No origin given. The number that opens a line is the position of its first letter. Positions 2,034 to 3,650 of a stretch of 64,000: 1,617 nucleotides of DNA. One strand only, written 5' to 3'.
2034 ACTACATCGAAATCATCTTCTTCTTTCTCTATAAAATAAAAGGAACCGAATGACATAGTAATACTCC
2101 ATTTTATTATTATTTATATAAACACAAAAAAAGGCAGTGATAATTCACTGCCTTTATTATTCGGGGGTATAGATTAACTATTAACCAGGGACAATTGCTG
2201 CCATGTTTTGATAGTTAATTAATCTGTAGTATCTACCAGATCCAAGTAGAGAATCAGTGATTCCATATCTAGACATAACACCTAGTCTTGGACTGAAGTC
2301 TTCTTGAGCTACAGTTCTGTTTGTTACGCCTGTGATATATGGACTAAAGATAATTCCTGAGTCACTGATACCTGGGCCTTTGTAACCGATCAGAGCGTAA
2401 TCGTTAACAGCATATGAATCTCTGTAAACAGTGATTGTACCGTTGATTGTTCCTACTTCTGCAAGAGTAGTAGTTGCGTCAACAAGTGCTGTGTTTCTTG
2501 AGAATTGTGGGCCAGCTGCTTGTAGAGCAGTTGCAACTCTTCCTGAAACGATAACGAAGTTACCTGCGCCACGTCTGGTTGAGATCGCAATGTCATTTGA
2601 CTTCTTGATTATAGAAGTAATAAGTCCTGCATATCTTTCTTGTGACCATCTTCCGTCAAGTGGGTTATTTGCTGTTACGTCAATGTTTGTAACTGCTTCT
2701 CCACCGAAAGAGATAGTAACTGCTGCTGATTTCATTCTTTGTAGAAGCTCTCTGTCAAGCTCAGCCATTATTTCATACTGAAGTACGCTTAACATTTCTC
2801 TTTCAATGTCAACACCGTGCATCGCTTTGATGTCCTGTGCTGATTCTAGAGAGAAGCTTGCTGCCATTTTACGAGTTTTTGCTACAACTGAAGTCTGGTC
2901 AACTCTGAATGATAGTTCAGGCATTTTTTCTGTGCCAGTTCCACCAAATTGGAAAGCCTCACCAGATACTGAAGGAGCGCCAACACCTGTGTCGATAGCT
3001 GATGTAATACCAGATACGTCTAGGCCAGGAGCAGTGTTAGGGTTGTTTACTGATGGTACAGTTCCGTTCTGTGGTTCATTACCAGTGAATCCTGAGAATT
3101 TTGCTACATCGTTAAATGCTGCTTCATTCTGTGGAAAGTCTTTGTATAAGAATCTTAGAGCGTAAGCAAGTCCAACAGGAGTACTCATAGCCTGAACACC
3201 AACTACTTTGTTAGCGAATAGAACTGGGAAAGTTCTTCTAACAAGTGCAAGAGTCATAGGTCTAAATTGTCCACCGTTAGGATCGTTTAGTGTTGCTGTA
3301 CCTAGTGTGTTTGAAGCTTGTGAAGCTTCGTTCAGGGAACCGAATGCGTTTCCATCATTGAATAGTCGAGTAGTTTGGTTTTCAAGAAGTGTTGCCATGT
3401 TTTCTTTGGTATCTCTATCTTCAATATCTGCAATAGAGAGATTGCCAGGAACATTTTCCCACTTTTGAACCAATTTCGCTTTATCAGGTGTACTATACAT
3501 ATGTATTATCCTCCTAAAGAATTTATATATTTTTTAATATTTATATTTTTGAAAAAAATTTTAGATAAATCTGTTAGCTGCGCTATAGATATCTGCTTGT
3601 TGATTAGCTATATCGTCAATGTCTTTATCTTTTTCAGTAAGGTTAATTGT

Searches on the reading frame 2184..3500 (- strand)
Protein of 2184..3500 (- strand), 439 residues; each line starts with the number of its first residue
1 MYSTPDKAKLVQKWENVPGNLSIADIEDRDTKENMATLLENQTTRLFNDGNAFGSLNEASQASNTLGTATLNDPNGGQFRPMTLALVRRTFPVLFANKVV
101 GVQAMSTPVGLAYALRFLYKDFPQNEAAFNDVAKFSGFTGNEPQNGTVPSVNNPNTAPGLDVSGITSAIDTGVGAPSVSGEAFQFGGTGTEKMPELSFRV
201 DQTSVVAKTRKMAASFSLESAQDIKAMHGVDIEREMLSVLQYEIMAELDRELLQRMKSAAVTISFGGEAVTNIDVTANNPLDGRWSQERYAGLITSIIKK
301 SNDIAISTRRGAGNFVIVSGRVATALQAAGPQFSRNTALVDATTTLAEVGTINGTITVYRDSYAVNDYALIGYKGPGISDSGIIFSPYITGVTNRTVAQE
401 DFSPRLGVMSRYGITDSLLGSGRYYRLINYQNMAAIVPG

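Call 93: search_protein_families(library=phrogs, proteins=[window:2184-3500:-], max_evalue=0.00001)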
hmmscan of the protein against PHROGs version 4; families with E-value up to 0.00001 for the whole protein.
window:2184-3500:- (439 aa): 3 families
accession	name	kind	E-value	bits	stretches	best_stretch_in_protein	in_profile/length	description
phrog_138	-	head and packaging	1.7e-85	288.7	1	7-415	3-406/444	major head protein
phrog_28442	-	unknown function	1.6e-06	27.7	1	305-415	468-579/604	-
phrog_1014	-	unknown function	7.7e-06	25.8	0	191-360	317-480/567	-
